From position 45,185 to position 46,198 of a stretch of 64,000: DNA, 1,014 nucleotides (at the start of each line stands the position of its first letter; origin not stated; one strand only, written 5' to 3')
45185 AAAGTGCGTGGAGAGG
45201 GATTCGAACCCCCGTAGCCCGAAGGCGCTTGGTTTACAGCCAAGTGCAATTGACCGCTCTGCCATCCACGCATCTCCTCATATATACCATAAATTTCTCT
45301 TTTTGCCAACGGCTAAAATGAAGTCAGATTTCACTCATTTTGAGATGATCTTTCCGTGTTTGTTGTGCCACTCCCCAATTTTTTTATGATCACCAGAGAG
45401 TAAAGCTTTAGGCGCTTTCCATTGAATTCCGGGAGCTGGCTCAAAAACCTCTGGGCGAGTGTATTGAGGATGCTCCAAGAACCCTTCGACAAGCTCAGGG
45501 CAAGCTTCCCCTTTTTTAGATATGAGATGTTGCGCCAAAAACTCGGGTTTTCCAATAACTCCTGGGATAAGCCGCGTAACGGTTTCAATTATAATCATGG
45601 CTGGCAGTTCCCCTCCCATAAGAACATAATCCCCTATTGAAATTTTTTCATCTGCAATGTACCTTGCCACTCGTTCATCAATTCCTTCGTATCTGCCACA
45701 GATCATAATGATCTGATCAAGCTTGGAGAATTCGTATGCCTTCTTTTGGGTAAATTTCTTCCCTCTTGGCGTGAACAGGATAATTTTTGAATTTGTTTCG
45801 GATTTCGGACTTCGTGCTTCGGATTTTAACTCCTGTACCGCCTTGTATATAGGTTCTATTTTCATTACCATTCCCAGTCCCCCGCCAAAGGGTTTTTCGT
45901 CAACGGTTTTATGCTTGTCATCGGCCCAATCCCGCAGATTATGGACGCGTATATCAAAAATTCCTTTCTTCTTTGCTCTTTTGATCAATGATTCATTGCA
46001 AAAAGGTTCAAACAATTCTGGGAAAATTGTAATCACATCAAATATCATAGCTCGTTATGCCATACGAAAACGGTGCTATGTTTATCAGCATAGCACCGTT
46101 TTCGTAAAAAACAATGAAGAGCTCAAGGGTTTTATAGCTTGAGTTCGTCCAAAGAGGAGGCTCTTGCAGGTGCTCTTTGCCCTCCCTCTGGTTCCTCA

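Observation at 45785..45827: Heptamer-array copy inside trmD (sense orientation)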

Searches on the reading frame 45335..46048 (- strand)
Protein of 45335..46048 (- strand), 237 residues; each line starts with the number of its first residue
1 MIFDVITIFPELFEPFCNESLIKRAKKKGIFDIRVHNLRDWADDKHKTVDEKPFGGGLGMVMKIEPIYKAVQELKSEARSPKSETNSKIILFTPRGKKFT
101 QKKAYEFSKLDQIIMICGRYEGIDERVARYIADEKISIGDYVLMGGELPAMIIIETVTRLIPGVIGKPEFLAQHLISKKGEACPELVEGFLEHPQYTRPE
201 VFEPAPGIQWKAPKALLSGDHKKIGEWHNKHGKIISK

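Call 11: search_solved_structures(query=window:45335-46048:-, show_alignments=3)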
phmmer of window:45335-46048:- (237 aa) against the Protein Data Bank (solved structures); distinct sequences matched with E-value up to 0.001: 27.
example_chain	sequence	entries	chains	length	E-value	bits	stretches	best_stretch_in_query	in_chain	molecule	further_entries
3ky7_A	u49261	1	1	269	2.9e-52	180.7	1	3-231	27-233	tRNA (guanine-N(1)-)-methyltransferase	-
9sdv_A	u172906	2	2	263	3.4e-52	180.5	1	3-231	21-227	tRNA (guanine-N(1)-)-methyltransferase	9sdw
8byh_A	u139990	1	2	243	9.3e-52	179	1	3-228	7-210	tRNA (guanine-N(1)-)-methyltransferase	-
8b1n_A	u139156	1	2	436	4e-51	177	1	3-228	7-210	tRNA (guanine-N(1)-)-methyltransferase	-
5wyq_A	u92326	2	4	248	1.6e-49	171.7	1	4-228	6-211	tRNA (guanine-N(1)-)-methyltransferase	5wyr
6jki_A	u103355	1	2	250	1.6e-49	171.7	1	4-228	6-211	tRNA (guanine-N(1)-)-methyltransferase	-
5zhm_A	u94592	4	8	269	2.1e-49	171.3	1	4-228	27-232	tRNA (guanine-N(1)-)-methyltransferase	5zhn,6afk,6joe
1p9p_A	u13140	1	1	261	5.8e-49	169.9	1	3-231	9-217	tRNA (Guanine-N(1)-)-methyltransferase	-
8sh4_A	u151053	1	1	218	7.3e-49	169.6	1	1-230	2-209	tRNA (guanine-N(1)-)-methyltransferase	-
3knu_A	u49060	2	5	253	1.3e-48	168.8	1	1-230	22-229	tRNA (guanine-N(1)-)-methyltransferase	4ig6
4mcb_A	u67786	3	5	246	2.5e-48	167.8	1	3-231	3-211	tRNA (guanine-N(1)-)-methyltransferase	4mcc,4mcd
4ypw_A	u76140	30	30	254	2.8e-48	167.7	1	3-231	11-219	tRNA (guanine-N(1)-)-methyltransferase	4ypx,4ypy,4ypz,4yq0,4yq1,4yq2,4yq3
3axz_A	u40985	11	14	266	3.2e-48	167.5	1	3-231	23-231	tRNA (guanine-N(1)-)-methyltransferase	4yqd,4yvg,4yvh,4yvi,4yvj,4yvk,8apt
1uaj_A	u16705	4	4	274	3.5e-48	167.3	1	3-231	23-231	tRNA (Guanine-N(1)-)-methyltransferase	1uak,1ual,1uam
7myq_A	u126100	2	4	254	8.2e-46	159.6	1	2-228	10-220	tRNA (guanine-N(1)-)-methyltransferase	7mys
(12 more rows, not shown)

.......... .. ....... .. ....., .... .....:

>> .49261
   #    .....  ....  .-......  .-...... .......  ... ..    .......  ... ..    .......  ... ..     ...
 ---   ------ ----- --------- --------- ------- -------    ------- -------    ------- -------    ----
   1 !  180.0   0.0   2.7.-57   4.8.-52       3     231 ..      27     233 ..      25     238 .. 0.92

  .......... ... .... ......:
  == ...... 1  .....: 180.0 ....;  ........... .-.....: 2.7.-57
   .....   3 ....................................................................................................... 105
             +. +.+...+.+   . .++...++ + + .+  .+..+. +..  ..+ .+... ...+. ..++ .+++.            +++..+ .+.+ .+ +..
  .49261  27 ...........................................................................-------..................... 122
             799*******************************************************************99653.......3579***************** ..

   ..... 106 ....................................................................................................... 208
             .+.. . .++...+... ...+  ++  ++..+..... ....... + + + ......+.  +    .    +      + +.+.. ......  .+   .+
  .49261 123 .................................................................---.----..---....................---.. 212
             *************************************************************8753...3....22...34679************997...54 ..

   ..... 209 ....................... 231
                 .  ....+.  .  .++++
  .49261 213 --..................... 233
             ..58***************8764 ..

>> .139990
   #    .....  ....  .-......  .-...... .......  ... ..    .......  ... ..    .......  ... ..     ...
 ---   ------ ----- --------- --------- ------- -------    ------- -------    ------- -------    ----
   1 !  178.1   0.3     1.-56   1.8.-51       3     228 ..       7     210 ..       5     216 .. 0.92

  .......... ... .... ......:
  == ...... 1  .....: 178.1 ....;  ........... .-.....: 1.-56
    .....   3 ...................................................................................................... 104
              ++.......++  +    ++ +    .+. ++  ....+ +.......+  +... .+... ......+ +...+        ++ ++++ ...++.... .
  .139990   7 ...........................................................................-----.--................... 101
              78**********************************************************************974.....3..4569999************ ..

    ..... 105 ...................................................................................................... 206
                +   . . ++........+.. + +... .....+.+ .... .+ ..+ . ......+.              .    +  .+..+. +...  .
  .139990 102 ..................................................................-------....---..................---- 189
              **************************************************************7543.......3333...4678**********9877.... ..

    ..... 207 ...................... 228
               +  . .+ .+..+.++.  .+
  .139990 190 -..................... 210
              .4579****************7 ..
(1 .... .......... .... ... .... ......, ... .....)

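Call 12: search_protein_families(library=pfam, proteins=[window:45335-46048:-])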
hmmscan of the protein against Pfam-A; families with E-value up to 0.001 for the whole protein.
window:45335-46048:- (237 aa): 1 family
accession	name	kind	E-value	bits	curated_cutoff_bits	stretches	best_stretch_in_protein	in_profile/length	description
PF01746.26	tRNA_m1G_MT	-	1.3e-47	162.5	27.3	1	23-231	2-185/195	tRNA (Guanine-1)-methyltransferase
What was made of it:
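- Checked: The ORF is TrmD: Pfam PF01746 at E 1.3e-47 (call 12), and PDB TrmDs at E down to 3e-52 (call 11).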

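Call 15: find_homologous_proteins(query=window:45335-46048:-)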
Query window:45335-46048:- (237 aa): 8000 proteins with E <= 0.001 among 8000 candidates; the best 120 are listed.
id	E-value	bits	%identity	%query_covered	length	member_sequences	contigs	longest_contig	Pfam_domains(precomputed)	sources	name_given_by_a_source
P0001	7.3e-157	538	100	100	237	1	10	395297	PF01746.27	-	-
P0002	6.4e-103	361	67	100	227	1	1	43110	PF01746.27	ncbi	-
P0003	7.0e-100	351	67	99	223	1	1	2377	PF01746.27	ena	-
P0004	1.1e-99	351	65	99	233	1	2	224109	PF01746.27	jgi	jgi:tRNA (guanine37-N1)-methyltransferase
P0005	3.0e-99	349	68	100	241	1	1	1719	PF01746.27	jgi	jgi:tRNA (guanine37-N1)-methyltransferase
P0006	4.7e-99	349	66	99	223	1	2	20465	PF01746.27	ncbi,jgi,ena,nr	ncbi:MAG: tRNA (guanosine(37)-N1)-methyltransferase TrmD [Candidatus Nealsonbacteria bacterium]|nr:M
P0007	5.2e-99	349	66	99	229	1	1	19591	PF01746.27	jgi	-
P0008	8.5e-99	348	67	100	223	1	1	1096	PF01746.27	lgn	-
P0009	2.5e-98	346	66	99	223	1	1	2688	PF01746.27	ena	-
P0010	2.9e-98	346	65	99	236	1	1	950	PF01746.27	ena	-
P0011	7.7e-98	345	67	99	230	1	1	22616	PF01746.27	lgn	-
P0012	8.1e-98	345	69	95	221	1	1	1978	PF01746.27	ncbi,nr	ncbi:MAG: tRNA (guanosine(37)-N1)-methyltransferase TrmD, partial [Candidatus Wildermuthbacteria bac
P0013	8.2e-98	345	65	100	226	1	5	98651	PF01746.27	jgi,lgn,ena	jgi:tRNA (guanine37-N1)-methyltransferase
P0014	1.2e-97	344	63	99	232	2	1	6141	PF01746.27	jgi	jgi:tRNA (guanine37-N1)-methyltransferase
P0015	1.3e-97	344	65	100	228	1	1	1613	PF01746.27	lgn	-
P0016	1.6e-97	344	66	99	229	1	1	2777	PF01746.27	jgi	-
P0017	2.2e-97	343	63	100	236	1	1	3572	PF01746.27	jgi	jgi:tRNA (guanine37-N1)-methyltransferase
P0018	2.4e-97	343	64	100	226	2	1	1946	PF01746.27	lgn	-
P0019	2.7e-97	343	65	100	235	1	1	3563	PF01746.27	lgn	-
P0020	5.5e-97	342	65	99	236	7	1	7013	PF01746.27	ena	-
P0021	6.4e-97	342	66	99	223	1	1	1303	PF01746.27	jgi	-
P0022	6.5e-97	342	64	100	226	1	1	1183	PF01746.27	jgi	-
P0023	7.5e-97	342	64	100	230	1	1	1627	PF01746.27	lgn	-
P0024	8.8e-97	341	63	99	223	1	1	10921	PF01746.27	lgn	-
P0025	9.0e-97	341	63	100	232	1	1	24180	PF01746.27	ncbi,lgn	-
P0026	1.0e-96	341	66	100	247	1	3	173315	PF01746.27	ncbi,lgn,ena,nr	ncbi:MAG: tRNA (guanine37-N1)-methyltransferase [Parcubacteria group bacterium Greene0714_21]|nr:MAG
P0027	1.2e-96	341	65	99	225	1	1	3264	PF01746.27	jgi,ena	-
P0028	1.2e-96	341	64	99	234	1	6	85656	PF01746.27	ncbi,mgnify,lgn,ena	ncbi:MAG: tRNA (guanosine(37)-N1)-methyltransferase TrmD [Patescibacteria group bacterium]|mgnify:CR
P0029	1.6e-96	340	63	100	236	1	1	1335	PF01746.27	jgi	jgi:tRNA (guanine37-N1)-methyltransferase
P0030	2.0e-96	340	65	98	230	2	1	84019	PF01746.27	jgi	jgi:tRNA (guanine37-N1)-methyltransferase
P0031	2.1e-96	340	63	100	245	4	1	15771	PF01746.27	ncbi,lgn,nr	ncbi:MAG: tRNA (guanosine(37)-N1)-methyltransferase TrmD [bacterium]|nr:tRNA (guanosine(37)-N1)-meth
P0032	2.7e-96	340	61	99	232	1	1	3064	PF01746.27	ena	-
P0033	2.8e-96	340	62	99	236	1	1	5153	PF01746.27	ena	-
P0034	2.8e-96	340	65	100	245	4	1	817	PF01746.27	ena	-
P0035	2.9e-96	340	65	100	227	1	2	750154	PF01746.27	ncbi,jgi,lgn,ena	-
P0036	3.2e-96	339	65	99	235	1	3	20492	PF01746.27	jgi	jgi:tRNA (guanine37-N1)-methyltransferase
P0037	3.3e-96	339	63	99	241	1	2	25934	PF01746.27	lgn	-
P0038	3.7e-96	339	65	99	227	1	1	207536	PF01746.27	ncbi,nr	ncbi:tRNA (guanosine(37)-N1)-methyltransferase TrmD [Patescibacteria group bacterium]|nr:tRNA (guano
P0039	3.8e-96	339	66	98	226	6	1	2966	PF01746.27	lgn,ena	-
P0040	4.0e-96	339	64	98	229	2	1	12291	PF01746.27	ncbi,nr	ncbi:MAG: tRNA (guanosine(37)-N1)-methyltransferase TrmD [Candidatus Parcubacteria bacterium]|nr:tRN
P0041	4.4e-96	339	64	100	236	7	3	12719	PF01746.27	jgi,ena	-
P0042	4.4e-96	339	65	99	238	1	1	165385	PF01746.27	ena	-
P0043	4.5e-96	339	66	100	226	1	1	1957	PF01746.27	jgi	-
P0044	5.2e-96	339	62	99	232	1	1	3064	PF01746.27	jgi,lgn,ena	-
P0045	6.6e-96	338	65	99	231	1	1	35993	PF01746.27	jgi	-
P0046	6.6e-96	338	63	100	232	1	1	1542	PF01746.27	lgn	-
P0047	6.7e-96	338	62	99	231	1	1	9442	PF01746.27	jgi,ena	-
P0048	6.9e-96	338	63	99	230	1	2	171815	PF01746.27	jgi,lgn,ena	-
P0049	7.2e-96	338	64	99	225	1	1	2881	PF01746.27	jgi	-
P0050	7.7e-96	338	65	100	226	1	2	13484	PF01746.27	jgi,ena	-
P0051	9.1e-96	338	63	99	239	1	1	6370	PF01746.27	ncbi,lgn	-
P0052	1.0e-95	338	63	100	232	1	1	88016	PF01746.27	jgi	jgi:tRNA (guanine37-N1)-methyltransferase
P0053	1.2e-95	338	67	99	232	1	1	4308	PF01746.27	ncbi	-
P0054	1.2e-95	338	63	100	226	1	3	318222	PF01746.27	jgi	jgi:tRNA (guanine37-N1)-methyltransferase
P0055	1.2e-95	337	62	100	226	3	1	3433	PF01746.27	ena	-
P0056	1.5e-95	337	62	100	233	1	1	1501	PF01746.27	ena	-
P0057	1.6e-95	337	64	99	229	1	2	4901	PF01746.27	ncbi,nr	ncbi:MAG: tRNA (guanosine(37)-N1)-methyltransferase TrmD [Candidatus Wildermuthbacteria bacterium]|n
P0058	1.8e-95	337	62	100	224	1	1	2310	PF01746.27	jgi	-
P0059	1.9e-95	337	64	100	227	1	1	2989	PF01746.27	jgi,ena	-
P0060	2.1e-95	337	64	100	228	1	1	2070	PF01746.27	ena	-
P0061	2.2e-95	337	65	100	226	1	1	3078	PF01746.27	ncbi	-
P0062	2.2e-95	337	62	100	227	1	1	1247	PF01746.27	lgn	-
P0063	2.3e-95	337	63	99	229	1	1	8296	PF01746.27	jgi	-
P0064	3.0e-95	336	63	99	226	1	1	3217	PF01746.27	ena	-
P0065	4.0e-95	336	62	100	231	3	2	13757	PF01746.27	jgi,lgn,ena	-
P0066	5.0e-95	336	63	100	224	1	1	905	PF01746.27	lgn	-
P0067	5.6e-95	335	62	99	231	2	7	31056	PF01746.27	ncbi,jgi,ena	-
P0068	5.7e-95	335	64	99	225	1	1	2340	PF01746.27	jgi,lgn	jgi:tRNA (guanine37-N1)-methyltransferase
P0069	5.8e-95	335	65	99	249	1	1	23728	PF01746.27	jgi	jgi:tRNA (guanine37-N1)-methyltransferase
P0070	6.4e-95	335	64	100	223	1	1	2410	PF01746.27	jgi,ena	-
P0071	7.3e-95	335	63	99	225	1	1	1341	PF01746.27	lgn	-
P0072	7.3e-95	335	63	100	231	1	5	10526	PF01746.27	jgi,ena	-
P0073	8.0e-95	335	63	100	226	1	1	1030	PF01746.27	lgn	-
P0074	8.5e-95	335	63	98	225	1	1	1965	PF01746.27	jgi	-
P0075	8.8e-95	335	62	100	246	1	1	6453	PF01746.27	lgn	-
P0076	8.9e-95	335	66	100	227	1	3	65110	PF01746.27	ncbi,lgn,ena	-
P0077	9.0e-95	335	63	99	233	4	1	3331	PF01746.27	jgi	-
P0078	9.3e-95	335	64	100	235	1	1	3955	PF01746.27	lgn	-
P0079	9.5e-95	335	62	99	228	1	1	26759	PF01746.27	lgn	-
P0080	9.8e-95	335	65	97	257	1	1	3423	PF01746.27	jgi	-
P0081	9.8e-95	335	65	99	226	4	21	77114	PF01746.27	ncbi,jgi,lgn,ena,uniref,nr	ncbi:MAG: tRNA (guanosine(37)-N1)-methyltransferase TrmD [Candidatus Wildermuthbacteria bacterium RI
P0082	1.0e-94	335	63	100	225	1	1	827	PF01746.27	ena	-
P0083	1.0e-94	335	64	100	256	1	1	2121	PF01746.27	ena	-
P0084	1.2e-94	334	63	99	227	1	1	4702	PF01746.27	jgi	jgi:tRNA (guanine37-N1)-methyltransferase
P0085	1.3e-94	334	65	100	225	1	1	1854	PF01746.27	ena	-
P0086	1.4e-94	334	64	99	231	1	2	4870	PF01746.27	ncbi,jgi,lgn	-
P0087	1.4e-94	334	64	100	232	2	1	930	PF01746.27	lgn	-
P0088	1.4e-94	334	62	98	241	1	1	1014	PF01746.27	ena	-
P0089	1.5e-94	334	63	99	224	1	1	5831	PF01746.27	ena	-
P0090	1.5e-94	334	63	98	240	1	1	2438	PF01746.27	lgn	-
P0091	1.6e-94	334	62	99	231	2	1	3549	PF01746.27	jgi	-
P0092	1.7e-94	334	64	100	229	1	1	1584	PF01746.27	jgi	-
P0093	1.7e-94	334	63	99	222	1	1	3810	PF01746.27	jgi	jgi:tRNA (guanine37-N1)-methyltransferase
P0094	1.9e-94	334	64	100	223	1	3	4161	PF01746.27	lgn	-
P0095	2.0e-94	334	65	99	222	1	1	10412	PF01746.27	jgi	jgi:tRNA (guanine37-N1)-methyltransferase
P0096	2.2e-94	333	63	100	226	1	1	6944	PF01746.27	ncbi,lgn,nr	ncbi:MAG: tRNA (guanosine(37)-N1)-methyltransferase TrmD [bacterium]|nr:tRNA (guanosine(37)-N1)-meth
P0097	2.3e-94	333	64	99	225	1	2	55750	PF01746.27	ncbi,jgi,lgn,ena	-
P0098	2.3e-94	333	63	99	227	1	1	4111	PF01746.27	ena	-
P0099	2.4e-94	333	64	100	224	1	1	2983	PF01746.27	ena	-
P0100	2.6e-94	333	63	100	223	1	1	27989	PF01746.27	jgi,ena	-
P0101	2.6e-94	333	64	98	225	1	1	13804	PF01746.27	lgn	-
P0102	2.7e-94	333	63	98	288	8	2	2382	PF01746.27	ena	-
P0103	2.7e-94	333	65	100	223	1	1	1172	PF01746.27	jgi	jgi:tRNA (guanine37-N1)-methyltransferase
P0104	2.9e-94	333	63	100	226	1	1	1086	PF01746.27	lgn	-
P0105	3.0e-94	333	62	99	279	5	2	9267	PF01746.27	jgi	-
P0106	3.1e-94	333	64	100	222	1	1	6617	PF01746.27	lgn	-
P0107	3.2e-94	333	64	99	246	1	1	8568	PF01746.27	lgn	-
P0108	3.3e-94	333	62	100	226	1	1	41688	PF01746.27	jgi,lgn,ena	-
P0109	3.5e-94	333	64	100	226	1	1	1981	PF01746.27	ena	-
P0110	3.6e-94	333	63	100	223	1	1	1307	PF01746.27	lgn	-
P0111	3.7e-94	333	63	100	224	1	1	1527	PF01746.27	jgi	jgi:tRNA (guanine37-N1)-methyltransferase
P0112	3.8e-94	333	64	99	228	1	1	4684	PF01746.27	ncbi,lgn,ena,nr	ncbi:tRNA (guanosine(37)-N1)-methyltransferase TrmD [Patescibacteria group bacterium]|nr:tRNA (guano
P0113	3.9e-94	333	62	100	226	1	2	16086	PF01746.27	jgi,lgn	jgi:tRNA (guanine37-N1)-methyltransferase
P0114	3.9e-94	333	65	99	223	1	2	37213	PF01746.27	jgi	jgi:tRNA (guanine37-N1)-methyltransferase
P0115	4.0e-94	333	62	99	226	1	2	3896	PF01746.27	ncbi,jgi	jgi:tRNA (guanine37-N1)-methyltransferase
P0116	4.4e-94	332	64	99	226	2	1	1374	PF01746.27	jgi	jgi:tRNA (guanine37-N1)-methyltransferase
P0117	4.5e-94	332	65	97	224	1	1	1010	PF01746.27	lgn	-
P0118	4.6e-94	332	64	100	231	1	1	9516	PF01746.27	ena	-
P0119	4.8e-94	332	66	99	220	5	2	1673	PF01746.27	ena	-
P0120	5.0e-94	332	63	100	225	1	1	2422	PF01746.27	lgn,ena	-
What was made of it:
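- On Rickettsia palindromic elements: Only a single 42-nt arm is present, and the host is a Parcubacteria-type organism (call 15).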

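Call 19: find_encoding_contigs(protein=P0005, flank=3000, max_places=2)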
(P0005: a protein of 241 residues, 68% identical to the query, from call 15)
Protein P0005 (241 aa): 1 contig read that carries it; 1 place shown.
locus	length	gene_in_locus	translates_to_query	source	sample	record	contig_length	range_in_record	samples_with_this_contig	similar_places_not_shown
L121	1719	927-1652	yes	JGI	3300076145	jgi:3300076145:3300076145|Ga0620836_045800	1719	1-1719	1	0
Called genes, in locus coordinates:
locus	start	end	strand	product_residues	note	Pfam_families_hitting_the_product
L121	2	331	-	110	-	?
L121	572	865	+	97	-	PF13083:KH_KhpA-B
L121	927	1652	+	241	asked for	PF01746:tRNA_m1G_MT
